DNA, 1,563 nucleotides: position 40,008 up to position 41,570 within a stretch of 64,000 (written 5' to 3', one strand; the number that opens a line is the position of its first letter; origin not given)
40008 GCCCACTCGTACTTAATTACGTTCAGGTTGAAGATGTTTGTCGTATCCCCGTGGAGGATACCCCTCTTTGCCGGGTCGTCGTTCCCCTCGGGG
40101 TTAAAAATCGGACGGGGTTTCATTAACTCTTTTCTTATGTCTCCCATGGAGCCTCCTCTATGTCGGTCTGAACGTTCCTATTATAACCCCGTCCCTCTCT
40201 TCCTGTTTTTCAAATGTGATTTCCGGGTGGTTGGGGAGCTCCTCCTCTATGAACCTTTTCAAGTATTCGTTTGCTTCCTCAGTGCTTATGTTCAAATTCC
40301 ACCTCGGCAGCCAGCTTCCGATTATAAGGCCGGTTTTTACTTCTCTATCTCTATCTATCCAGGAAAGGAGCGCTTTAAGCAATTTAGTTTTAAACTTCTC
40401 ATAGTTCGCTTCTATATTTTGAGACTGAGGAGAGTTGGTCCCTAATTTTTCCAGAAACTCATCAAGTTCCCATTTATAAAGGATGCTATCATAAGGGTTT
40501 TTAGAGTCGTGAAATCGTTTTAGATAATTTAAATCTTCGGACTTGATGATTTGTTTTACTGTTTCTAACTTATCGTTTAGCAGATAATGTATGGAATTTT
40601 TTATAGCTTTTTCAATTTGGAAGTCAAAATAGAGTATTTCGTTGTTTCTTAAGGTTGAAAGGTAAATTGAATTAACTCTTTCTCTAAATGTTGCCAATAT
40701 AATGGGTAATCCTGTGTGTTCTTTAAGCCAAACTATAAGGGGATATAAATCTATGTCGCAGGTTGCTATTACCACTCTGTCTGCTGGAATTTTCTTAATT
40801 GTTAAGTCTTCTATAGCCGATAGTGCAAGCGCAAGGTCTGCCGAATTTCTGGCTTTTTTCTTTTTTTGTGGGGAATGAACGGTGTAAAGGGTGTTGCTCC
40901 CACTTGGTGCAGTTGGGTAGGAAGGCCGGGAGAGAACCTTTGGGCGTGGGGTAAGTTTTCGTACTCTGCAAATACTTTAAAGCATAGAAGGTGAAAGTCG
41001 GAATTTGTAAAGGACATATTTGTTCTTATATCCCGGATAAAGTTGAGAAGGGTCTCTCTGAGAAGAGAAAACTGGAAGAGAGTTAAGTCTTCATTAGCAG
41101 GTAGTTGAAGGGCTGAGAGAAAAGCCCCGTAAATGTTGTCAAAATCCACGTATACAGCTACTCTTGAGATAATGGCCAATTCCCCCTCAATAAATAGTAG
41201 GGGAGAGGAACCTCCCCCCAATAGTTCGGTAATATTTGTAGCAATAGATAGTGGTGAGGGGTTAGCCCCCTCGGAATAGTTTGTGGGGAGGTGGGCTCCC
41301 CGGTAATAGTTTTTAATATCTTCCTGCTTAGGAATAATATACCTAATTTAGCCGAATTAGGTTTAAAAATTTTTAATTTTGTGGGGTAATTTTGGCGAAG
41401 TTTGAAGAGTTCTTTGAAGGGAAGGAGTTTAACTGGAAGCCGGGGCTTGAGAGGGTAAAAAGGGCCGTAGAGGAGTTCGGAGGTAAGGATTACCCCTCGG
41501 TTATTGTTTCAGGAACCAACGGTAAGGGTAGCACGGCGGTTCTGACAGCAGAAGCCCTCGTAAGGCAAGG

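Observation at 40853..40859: NYN/LabA-like nuclease gene interrupted exactly at an A_AAA_AAG -1 slippery heptamer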

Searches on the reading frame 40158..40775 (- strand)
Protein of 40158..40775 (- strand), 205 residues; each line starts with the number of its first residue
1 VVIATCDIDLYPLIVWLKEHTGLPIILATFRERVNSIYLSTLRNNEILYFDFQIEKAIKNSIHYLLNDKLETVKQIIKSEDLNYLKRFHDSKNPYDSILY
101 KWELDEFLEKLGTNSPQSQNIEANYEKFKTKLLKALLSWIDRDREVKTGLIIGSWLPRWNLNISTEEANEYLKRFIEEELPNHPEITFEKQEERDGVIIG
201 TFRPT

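Call 17: list_cluster_members(proteins=[P0001, P0002, P0003, window:40158-40775:-])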
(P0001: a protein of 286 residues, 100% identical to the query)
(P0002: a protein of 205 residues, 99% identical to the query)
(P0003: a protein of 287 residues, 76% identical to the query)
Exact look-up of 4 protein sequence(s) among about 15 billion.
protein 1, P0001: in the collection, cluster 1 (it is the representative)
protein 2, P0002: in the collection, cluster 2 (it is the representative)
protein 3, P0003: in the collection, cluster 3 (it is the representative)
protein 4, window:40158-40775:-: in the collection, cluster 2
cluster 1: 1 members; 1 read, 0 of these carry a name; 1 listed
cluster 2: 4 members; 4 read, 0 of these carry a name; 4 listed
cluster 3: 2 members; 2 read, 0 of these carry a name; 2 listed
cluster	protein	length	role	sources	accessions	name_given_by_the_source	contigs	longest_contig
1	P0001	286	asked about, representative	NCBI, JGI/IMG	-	-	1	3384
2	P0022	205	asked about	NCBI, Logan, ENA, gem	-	-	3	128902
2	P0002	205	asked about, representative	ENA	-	-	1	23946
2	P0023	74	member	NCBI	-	-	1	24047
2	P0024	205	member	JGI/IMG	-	-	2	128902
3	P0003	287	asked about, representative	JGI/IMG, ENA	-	-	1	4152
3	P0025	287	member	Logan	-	-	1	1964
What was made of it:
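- The window is a metagenome-assembled contig (call 17).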

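Call 18: find_encoding_contigs(protein=P0022, flank=1500, max_places=10)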
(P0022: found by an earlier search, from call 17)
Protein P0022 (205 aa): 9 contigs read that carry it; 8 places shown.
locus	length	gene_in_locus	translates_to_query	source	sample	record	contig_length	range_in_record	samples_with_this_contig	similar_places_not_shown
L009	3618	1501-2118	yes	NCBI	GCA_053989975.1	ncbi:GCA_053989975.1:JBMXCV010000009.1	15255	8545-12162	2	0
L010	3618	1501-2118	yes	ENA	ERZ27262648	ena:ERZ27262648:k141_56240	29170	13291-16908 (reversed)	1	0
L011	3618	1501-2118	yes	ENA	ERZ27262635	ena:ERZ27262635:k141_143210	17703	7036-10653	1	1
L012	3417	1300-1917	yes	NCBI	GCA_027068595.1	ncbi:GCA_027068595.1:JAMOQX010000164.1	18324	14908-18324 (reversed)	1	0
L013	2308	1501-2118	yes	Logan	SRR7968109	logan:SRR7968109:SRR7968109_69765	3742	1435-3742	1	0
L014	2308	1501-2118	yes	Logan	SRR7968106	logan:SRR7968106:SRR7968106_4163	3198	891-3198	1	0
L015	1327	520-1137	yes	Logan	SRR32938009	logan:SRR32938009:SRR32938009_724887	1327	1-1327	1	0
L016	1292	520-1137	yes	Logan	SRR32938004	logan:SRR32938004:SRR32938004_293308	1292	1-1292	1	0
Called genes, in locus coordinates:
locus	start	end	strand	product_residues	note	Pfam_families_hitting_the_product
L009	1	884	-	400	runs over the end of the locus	PF08245:Mur_ligase_M, PF02875:Mur_ligase_C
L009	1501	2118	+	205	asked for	-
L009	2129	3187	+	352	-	PF00268:Ribonuc_red_sm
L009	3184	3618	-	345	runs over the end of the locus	PF20966:MASE6 (weak), PF00990:GGDEF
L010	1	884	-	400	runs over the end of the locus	PF08245:Mur_ligase_M, PF02875:Mur_ligase_C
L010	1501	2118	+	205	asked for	-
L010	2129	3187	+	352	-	PF00268:Ribonuc_red_sm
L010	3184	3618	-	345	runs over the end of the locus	PF20966:MASE6 (weak), PF00990:GGDEF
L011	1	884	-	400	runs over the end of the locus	PF08245:Mur_ligase_M, PF02875:Mur_ligase_C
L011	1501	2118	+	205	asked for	-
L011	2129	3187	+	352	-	PF00268:Ribonuc_red_sm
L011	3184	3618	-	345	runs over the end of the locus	PF20966:MASE6 (weak), PF00990:GGDEF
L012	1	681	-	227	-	?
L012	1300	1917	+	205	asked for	-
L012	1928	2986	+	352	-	PF00268:Ribonuc_red_sm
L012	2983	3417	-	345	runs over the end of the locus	PF20966:MASE6 (weak), PF00990:GGDEF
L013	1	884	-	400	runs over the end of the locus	PF08245:Mur_ligase_M, PF02875:Mur_ligase_C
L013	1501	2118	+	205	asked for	-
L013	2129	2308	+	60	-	?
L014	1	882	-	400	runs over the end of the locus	PF08245:Mur_ligase_M, PF02875:Mur_ligase_C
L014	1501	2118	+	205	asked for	-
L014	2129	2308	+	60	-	?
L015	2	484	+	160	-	?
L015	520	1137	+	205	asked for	-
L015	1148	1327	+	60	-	?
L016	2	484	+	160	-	?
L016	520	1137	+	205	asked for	-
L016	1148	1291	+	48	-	?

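Call 19: find_encoding_contigs(protein=P0024, flank=1500, max_places=10)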
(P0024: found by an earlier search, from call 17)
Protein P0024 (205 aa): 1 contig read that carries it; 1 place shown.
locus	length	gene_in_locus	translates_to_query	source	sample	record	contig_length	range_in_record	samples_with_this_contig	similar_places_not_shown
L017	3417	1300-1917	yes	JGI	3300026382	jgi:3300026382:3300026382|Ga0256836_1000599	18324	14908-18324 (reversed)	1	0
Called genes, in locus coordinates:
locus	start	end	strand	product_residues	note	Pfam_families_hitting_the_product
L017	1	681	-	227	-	?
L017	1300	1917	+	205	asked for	-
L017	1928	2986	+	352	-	PF00268:Ribonuc_red_sm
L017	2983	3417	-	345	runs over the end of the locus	PF20966:MASE6 (weak), PF00990:GGDEF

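Call 20: find_encoding_contigs(protein=P0023, flank=1500, max_places=10)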
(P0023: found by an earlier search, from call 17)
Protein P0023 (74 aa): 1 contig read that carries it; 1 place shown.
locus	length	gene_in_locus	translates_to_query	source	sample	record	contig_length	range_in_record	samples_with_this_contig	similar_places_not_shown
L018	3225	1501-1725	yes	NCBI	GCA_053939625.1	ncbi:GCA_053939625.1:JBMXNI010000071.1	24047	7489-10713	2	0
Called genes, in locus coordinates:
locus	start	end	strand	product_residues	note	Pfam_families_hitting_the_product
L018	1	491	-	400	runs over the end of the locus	PF08245:Mur_ligase_M, PF02875:Mur_ligase_C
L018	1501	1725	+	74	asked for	-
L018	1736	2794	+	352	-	PF00268:Ribonuc_red_sm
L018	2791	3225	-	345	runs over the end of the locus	PF20966:MASE6 (weak), PF00990:GGDEF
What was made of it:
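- Tried and rejected: More alleles were found through exact-protein look-ups instead (calls 18-20).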

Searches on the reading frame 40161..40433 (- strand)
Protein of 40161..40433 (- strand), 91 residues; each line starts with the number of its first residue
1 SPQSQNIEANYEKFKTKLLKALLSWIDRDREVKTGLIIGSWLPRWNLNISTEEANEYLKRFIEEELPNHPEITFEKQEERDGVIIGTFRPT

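Call 66: search_protein_families(library=pfam, alignment_id=A2, max_evalue=1)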
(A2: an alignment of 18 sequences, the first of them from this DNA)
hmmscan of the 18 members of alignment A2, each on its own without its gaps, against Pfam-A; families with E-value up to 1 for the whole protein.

A. member 1, seq(91 aa): 1 family
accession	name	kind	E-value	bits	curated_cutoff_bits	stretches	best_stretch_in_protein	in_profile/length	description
PF01372.22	Melittin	-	0.3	11.6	20.6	1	16-30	10-24/26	Melittin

B. families by the number of members that match (of 18 scanned): 5 families
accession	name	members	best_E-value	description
PF01372.22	Melittin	2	0.017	Melittin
PF20614.3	Mycovirus_RNAse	1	0.082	Homologues of viral RNAse III, found in viruses infecting fungi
PF10279.14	Latarcin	1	0.093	Latarcin precursor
PF12395.13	DUF3658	1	0.15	Protein of unknown function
PF00756.26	Esterase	1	0.28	Putative esterase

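Call 70: predict_structure(alignment_id=A2)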
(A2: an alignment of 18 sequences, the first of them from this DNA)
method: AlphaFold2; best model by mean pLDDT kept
length: 91 residues; sequences in the alignment: 18
mean_pLDDT: 89.7   pTM: 0.79
mean pLDDT of the five models: 89.7, 89.7, 89.2, 88.3, 86.7
residues with pLDDT >= 90: 62; 70-90: 23; 50-70: 5; < 50: 1
segments of 3 or more residues with pLDDT < 50: none
pLDDT, mean of each block of 10 residues (from residue 1): 67 95 89 91 90 93 95 95 93 90
secondary structure, 60 per line:
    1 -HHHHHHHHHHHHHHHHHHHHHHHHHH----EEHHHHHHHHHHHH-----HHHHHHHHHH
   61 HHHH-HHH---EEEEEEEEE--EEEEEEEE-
elements in order: H2-27 H34-45 H51-64 E72-80 E83-90

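Call 72: fold_search(model_id=the predicted structure, library=pdb)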
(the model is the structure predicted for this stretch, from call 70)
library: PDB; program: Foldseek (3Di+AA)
matches with E <= 10: 365; with E <= 0.001: 0
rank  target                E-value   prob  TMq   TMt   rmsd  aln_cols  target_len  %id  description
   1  5zi8_B                3.1e-02  0.96  0.46  0.42   5.0        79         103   19  Crystal structure of the PadR-family transcriptional regulator Rv3488 of Mycobacterium tuberculosis H37Rv in complex w (released 2018-10-17)
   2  3r0a_A                6.1e-02  0.92  0.49  0.39   6.5        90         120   16  Possible transcriptional regulator from Methanosarcina mazei Go1 (gi 21227196) (released 2011-03-23)
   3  4g6q_A                1.0e-01  0.90  0.50  0.28   6.3        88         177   10  The crystal structure of a functionally unknown protein Kfla_6221 from Kribbella flavida DSM 17836 (released 2012-09-19)
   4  3f8b_B                1.0e-01  0.80  0.44  0.39   6.5        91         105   16  Crystal structure of the multidrug binding transcriptional regulator LmrR in drug free state (released 2008-12-30)
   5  4pgh_A                1.1e-01  0.57  0.40  0.14   5.8        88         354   11  Caffeic acid O-methyltransferase from Sorghum bicolor (released 2014-07-02)
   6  4ejo_A                1.2e-01  0.69  0.42  0.37   5.9        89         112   11  Crystal structure of padr family transcriptional regulator from Eggerthella lenta DSM 2243 (released 2012-04-25)
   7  9h88_B                1.3e-01  0.47  0.34  0.30   6.3        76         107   16  Crystal structure of LmrR variant V15aY-RNYW with Val15 replaced by 3-aminotyrosine and evolved as Friedel-Crafts alky (released 2025-04-30)
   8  9iij                  1.3e-01  0.75  0.45  0.40   6.1        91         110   19  Engineered LmrR with V15 replaced by unnatural amino acid 4-amino-L-phenyl-cysteine (released 2025-06-25)
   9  3hhh_B                1.3e-01  0.60  0.41  0.37   5.6        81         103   21  Crystal structure of transcriptional regulator, a member of PadR family, from Enterococcus faecalis V583 (released 2009-06-02)
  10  4g6q_B                1.4e-01  0.69  0.43  0.27   5.6        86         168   10  The crystal structure of a functionally unknown protein Kfla_6221 from Kribbella flavida DSM 17836 (released 2012-09-19)
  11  9h88_A                1.5e-01  0.69  0.43  0.37   6.4        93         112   13  Crystal structure of LmrR variant V15aY-RNYW with Val15 replaced by 3-aminotyrosine and evolved as Friedel-Crafts alky (released 2025-04-30)
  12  9qbc                  1.6e-01  0.77  0.49  0.44   5.7        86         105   13  Crystal structure of Brachyspira hampsonii PadR (released 2026-03-11)
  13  5f7q_E                1.6e-01  0.60  0.37  0.12   6.0        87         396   11  ROK repressor Lmo0178 from Listeria monocytogenes bound to operator (released 2016-09-07)
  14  6qpq_B                1.8e-01  0.69  0.47  0.51   4.7        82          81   18  The structure of the cohesin head module elucidates the mechanism of ring opening (released 2020-02-05)
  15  6abt_A                1.9e-01  0.77  0.49  0.46   4.3        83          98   13  Crystal structure of transcription factor from Listeria monocytogenes (released 2019-06-05)
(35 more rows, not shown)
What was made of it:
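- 40158..41179 (-): Whole NYN + winged-helix-like gene, split into two frames in this window. The repaired product is about 340 aa. The C-terminal 90 aa is winged-helix-like, on weak evidence (call 72).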

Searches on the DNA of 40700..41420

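Call 52: search_rna_families(source=window, start=40700, end=41420, threshold=evalue, max_evalue=5)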
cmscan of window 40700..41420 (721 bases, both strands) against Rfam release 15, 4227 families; matches with E-value up to 5: 1.
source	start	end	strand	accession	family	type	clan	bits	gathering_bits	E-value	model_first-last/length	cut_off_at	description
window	41128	41156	+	RF01165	sn2317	Gene; snRNA; snoRNA; CD-box;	-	16.6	50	4.5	1-70/70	no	Small nucleolar RNA sn2317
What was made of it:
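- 41200..41301 (-): Leader with three G+C-rich hairpins (41301..41285, 41272..41256, 41219..41200). The last is terminator-like and sits just before the SD and start. No Rfam match (call 52).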
